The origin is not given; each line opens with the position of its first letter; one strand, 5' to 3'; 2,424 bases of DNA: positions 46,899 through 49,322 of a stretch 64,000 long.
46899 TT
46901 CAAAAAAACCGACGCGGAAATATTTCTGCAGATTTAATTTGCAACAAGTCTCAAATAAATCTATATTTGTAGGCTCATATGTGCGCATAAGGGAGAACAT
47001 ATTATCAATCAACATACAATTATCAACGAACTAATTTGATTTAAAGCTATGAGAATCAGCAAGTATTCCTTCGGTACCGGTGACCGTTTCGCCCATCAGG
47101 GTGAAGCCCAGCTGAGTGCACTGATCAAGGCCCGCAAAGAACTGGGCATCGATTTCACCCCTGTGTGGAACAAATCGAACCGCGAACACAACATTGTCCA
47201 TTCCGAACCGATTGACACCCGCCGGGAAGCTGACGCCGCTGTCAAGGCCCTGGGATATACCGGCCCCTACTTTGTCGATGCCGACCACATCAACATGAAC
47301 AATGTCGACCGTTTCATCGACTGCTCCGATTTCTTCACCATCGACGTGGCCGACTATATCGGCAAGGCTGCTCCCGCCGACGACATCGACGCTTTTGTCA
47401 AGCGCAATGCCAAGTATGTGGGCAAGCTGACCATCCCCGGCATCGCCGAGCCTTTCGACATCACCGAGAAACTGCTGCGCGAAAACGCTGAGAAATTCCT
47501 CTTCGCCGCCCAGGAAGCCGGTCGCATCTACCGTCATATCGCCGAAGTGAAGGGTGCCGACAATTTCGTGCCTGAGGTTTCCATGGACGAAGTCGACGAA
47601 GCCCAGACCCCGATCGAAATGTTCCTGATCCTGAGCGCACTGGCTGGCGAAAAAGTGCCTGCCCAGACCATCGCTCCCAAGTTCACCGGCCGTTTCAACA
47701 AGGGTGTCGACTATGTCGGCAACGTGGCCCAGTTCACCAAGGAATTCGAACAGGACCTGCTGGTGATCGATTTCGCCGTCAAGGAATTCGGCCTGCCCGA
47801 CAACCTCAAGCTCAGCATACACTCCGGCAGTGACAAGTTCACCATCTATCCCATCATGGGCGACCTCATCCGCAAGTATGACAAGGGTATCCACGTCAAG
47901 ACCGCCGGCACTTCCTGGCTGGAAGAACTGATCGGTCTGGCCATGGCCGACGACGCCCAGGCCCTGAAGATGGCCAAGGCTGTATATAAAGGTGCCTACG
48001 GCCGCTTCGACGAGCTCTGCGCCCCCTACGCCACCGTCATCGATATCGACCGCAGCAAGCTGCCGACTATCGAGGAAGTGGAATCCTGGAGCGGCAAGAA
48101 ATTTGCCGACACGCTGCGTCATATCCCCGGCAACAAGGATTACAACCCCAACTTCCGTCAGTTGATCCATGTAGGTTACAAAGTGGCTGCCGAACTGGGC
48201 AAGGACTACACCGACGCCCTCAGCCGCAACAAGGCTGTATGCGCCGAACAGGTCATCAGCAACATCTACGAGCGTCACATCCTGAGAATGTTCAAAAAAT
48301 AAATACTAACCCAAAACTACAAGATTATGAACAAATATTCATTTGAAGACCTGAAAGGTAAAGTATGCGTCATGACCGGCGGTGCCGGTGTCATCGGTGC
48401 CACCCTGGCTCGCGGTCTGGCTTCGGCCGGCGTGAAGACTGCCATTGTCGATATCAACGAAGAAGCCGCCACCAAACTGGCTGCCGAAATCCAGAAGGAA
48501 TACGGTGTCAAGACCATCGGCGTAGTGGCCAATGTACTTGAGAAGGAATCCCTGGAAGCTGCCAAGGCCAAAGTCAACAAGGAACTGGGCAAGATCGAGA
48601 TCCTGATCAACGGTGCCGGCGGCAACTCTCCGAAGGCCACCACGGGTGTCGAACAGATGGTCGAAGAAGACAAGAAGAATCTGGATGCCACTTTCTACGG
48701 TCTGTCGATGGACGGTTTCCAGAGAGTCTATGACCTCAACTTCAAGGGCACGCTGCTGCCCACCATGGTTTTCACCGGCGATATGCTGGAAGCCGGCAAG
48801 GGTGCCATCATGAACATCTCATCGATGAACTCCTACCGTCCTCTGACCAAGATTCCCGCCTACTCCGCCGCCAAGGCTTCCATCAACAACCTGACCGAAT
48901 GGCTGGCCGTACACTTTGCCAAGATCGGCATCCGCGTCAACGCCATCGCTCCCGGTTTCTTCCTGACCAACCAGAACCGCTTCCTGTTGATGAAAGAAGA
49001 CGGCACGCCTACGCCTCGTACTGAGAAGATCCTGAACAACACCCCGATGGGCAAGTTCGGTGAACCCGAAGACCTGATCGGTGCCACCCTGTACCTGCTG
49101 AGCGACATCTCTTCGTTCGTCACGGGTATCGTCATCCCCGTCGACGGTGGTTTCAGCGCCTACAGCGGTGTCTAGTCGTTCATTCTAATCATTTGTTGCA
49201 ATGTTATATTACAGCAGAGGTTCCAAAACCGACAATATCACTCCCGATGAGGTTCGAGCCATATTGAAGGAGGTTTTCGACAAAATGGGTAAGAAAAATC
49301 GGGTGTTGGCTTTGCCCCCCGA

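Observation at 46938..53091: Candidate non-canonical hexuronate route: UxaE-like, UxuB-like SDR and LarA-like epimerase next to pdxB and a solitary gnd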

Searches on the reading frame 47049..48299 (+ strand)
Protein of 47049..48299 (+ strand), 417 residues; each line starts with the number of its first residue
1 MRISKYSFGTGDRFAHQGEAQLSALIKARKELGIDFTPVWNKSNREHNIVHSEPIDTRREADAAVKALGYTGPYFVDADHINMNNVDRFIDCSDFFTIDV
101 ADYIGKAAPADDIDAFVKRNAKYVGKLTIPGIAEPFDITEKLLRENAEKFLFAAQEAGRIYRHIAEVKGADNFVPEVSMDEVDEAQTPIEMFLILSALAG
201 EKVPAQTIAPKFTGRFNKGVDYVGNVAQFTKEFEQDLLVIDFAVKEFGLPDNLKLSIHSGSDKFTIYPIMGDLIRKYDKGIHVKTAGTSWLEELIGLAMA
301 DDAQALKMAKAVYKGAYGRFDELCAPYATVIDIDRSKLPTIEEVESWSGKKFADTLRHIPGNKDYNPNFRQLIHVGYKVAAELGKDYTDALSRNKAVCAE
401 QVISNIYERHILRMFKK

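Call 3: search_protein_families(library=pfam, proteins=[window:47049-48299:+])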
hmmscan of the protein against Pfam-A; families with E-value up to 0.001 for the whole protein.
window:47049-48299:+ (417 aa): 1 family
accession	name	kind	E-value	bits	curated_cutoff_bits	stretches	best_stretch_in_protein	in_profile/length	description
PF16257.11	UxaE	-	2.9e-52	178.3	27.1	1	4-379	79-433/475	tagaturonate epimerase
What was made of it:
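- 47049..48302 (+): uxaE-like gene, tagaturonate/fructuronate 3-epimerase family (417 aa). It lacks the N-terminal segment of about 90 residues found in the characterised enzymes. Pfam PF16257 scores 178 bits (call 3).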

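Call 4: search_protein_families(library=ncbifam, proteins=[window:47049-48299:+])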
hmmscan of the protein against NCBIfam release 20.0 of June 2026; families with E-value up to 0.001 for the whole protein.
window:47049-48299:+ (417 aa): 0 families

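Call 16: search_solved_structures(query=window:47049-48299:+, max_evalue=0.01, show_alignments=2)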
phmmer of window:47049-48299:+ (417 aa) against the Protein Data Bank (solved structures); distinct sequences matched with E-value up to 0.01: 5.
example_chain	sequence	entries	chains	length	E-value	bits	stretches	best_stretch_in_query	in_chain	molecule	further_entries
6ilb_A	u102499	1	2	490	2e-24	89.5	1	62-359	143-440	Fructuronate-tagaturonate epimerase UxaE from Cohnella laeviribosi in complex with 1 glyce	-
6il9_A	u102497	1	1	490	2.1e-24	89.5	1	62-359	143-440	Fructuronate-tagaturonate epimerase UxaE from Cohnella laeviribosi in complex with 1 glyce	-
6ila_A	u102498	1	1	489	5.6e-24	88.1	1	62-359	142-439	Fructuronate-tagaturonate epimerase UxaE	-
9lhw_A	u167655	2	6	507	3.8e-21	78.8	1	6-377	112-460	Tagaturonate/fructuronate epimerase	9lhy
9lhu_A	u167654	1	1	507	6.1e-21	78.1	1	6-377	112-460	Tagaturonate/fructuronate epimerase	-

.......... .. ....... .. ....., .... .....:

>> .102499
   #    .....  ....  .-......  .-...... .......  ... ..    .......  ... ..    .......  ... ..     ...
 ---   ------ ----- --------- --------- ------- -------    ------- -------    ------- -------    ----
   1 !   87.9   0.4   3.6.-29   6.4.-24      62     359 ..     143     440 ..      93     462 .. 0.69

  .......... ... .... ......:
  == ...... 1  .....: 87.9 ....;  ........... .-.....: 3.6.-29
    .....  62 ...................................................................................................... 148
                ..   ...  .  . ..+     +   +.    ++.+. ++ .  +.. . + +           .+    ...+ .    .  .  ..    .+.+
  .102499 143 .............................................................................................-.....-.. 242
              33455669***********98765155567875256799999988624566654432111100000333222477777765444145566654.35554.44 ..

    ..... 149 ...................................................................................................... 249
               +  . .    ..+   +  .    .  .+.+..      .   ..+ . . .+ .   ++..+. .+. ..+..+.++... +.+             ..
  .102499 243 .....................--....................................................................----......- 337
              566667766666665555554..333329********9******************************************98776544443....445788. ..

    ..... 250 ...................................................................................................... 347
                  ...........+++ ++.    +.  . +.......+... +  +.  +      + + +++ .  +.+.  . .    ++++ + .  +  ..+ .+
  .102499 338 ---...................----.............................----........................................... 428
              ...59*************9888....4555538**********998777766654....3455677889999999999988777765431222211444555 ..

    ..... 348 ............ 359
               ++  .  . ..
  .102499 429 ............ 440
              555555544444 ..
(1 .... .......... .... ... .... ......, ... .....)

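Call 64: search_solved_structures(query=A2, max_evalue=0.001, show_alignments=2)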
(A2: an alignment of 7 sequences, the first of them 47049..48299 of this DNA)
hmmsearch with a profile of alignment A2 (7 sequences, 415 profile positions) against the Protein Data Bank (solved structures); distinct sequences matched with E-value up to 0.001: 6.
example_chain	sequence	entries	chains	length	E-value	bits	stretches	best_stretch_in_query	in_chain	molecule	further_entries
6il9_A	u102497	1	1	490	1.8e-35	126.2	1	7-357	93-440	Fructuronate-tagaturonate epimerase UxaE from Cohnella laeviribosi in complex with 1 glyce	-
6ilb_A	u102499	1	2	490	3.1e-35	125.3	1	7-357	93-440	Fructuronate-tagaturonate epimerase UxaE from Cohnella laeviribosi in complex with 1 glyce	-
6ila_A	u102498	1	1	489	8.2e-35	124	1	7-357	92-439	Fructuronate-tagaturonate epimerase UxaE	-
9lhw_A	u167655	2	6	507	7.6e-32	114.2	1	5-341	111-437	Tagaturonate/fructuronate epimerase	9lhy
9lhu_A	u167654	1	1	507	2.3e-31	112.6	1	5-341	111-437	Tagaturonate/fructuronate epimerase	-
9kcs_A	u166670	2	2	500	6.6e-07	32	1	111-261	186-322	ISOMERASE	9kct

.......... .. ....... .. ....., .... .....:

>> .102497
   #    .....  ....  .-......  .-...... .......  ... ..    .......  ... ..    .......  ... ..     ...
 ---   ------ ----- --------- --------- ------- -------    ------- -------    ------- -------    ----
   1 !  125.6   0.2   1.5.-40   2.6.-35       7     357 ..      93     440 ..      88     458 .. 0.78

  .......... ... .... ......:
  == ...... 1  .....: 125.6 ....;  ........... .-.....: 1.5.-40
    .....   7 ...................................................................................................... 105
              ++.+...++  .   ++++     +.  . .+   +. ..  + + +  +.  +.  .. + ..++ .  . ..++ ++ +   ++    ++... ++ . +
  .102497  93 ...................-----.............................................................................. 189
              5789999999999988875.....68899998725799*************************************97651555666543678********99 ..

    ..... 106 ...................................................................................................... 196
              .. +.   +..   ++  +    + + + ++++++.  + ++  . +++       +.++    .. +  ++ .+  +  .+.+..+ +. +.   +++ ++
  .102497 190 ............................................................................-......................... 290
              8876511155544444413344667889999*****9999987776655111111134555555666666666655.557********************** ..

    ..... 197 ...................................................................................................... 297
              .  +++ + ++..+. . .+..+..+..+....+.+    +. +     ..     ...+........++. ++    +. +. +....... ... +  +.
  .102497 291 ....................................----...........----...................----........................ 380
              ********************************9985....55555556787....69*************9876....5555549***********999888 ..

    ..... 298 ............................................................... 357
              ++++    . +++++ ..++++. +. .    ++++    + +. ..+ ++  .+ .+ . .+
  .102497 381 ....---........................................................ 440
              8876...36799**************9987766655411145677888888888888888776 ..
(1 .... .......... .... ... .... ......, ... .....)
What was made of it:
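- On UxaE (tagaturonate/fructuronate epimerase, PF16257): 6IL9/6ILA/6ILB and 9LHW are hit at E 1e-21 to 2e-35 (calls 16, 64). The protein has 417 aa. The match starts at profile position 79 of 475 and at chain residue 93 of 6IL9 (calls 3, 64).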

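Call 71: list_cluster_members(proteins=[P0001, P0271, window:47049-48299:+])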
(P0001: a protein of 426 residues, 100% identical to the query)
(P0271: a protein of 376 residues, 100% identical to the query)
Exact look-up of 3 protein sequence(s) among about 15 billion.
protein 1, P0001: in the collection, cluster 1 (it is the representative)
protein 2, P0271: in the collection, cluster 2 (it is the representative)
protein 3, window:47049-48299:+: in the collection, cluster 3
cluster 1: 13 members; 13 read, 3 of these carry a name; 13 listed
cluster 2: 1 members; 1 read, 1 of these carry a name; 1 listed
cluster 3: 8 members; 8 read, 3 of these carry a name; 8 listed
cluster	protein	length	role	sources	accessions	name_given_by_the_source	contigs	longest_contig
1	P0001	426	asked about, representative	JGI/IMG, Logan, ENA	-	-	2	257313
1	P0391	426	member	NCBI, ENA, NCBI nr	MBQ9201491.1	MAG: DUF2088 domain-containing protein [Bacteroidales bacterium] | DUF2088 domain-containing protein [Bacteroidales bacterium]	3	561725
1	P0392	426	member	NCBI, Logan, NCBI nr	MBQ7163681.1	MAG: DUF2088 domain-containing protein [Bacteroidales bacterium] | DUF2088 domain-containing protein [Bacteroidales bacterium]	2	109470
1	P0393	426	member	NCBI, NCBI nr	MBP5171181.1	MAG: DUF2088 domain-containing protein [Bacteroidales bacterium] | DUF2088 domain-containing protein [Bacteroidales bacterium]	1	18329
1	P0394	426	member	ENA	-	-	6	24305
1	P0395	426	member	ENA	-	-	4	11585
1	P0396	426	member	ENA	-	-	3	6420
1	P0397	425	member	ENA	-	-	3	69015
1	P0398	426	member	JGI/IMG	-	-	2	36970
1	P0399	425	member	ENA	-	-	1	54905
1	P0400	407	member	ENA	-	-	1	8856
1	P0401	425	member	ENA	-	-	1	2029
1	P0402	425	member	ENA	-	-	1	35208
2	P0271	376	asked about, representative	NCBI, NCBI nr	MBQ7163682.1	MAG: 4-phosphoerythronate dehydrogenase PdxB [Bacteroidales bacterium] | 4-phosphoerythronate dehydrogenase PdxB [Bacteroidales bacterium]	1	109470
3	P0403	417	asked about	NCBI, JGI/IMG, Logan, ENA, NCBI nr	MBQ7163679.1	MAG: hypothetical protein IJR64_08850 [Bacteroidales bacterium] | hypothetical protein [Bacteroidales bacterium]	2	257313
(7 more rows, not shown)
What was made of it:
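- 47049..48302 (+): GenBank annotates it as 'hypothetical protein' (call 71).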

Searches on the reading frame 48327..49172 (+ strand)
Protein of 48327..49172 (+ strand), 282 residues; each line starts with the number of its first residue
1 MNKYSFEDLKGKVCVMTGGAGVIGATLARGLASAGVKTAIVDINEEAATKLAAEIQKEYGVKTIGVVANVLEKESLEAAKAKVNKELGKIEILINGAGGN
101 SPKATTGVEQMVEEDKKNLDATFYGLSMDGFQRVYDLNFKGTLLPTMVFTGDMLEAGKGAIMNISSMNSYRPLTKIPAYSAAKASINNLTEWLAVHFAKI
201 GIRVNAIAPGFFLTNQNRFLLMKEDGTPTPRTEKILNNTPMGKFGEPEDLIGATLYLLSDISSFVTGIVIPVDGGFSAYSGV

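Call 3: search_protein_families(library=pfam, proteins=[window:48327-49172:+])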
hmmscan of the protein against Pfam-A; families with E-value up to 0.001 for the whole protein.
window:48327-49172:+ (282 aa): 5 families
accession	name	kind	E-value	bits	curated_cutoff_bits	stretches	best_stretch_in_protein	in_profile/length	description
PF13561.12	adh_short_C2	-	1.9e-44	152.4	27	1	23-277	8-236/236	Enoyl-(Acyl carrier protein) reductase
PF00106.31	adh_short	-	3.3e-40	138.1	26.6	1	12-218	1-188/195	short chain dehydrogenase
PF02737.24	3HCDH_N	-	5e-05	23.7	22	1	19-59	6-46/180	3-hydroxyacyl-CoA dehydrogenase, NAD binding domain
PF08659.16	KR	-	0.00026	21.4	22.6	1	15-100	4-92/180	KR domain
PF03721.20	UDPG_MGDP_dh_N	-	0.00031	20.8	27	1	12-94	2-81/187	UDP-glucose/GDP-mannose dehydrogenase family, NAD binding domain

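Call 4: search_protein_families(library=ncbifam, proteins=[window:48327-49172:+])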
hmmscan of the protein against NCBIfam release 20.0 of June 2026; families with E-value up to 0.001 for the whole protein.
window:48327-49172:+ (282 aa): 229 families (the best 25 are shown)
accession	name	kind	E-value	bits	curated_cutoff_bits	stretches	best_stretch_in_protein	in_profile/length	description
NF006132.0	PRK08277.1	subfamily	1.4e-117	392.1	281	1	7-282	6-280/280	D-mannonate oxidoreductase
NF005559.1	PRK07231.1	subfamily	3.7e-52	177.3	215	1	9-276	2-247/249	glucose 1-dehydrogenase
NF005488.0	PRK07097.1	equivalog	5.8e-47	160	369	1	8-281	7-262/266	gluconate 5-dehydrogenase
NF004791.0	PRK06138.1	equivalog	6.5e-47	159.9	312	1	8-278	2-251/252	SDR family oxidoreductase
NF006070.0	PRK08213.1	subfamily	4.4e-45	154.2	279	1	8-278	9-258/259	gluconate 5-dehydrogenase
NF005853.0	PRK07774.1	equivalog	6.4e-45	153.5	303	1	8-276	3-246/250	SDR family oxidoreductase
NF004198.0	PRK05653.1-3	equivalog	2e-44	151.9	296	1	8-276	4-246/248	3-oxoacyl-ACP reductase FabG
NF004774.0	PRK06114.1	equivalog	5.1e-44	150.6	360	1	8-278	13-261/262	SDR family oxidoreductase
NF005067.0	PRK06484.1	equivalog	5.5e-43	147.3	713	1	10-279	272-514/524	short chain dehydrogenase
NF009466.0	PRK12826.1-2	subfamily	7.5e-43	146.8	222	1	12-276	4-244/248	3-oxoacyl-ACP reductase FabG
TIGR01832.1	kduD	equivalog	2.6e-42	145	338.85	1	8-277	2-246/248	2-dehydro-3-deoxy-D-gluconate 5-dehydrogenase KduD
NF005752.0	PRK07576.1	subfamily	2.9e-42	144.8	321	1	6-278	5-252/271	SDR family oxidoreductase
NF053701.1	CsHdxCHCADhChcB2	equivalog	2.9e-41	141.6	350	1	9-278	1-244/245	cis-4-hydroxycyclohexanecarboxylate dehydrogenase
NF005983.0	PRK08085.1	equivalog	4.1e-41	141.3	408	1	8-277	6-251/254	gluconate 5-dehydrogenase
NF004773.0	PRK06113.1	equivalog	8.8e-41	140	367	1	8-275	8-249/255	7-alpha-hydroxysteroid dehydrogenase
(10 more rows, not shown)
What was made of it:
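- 48327..49175 (+): SDR-type fructuronate reductase / D-mannonate oxidoreductase (UxuB-like, 282 aa). NCBIfam NF006132 scores 392 bits against a cut-off of 281 (call 4).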
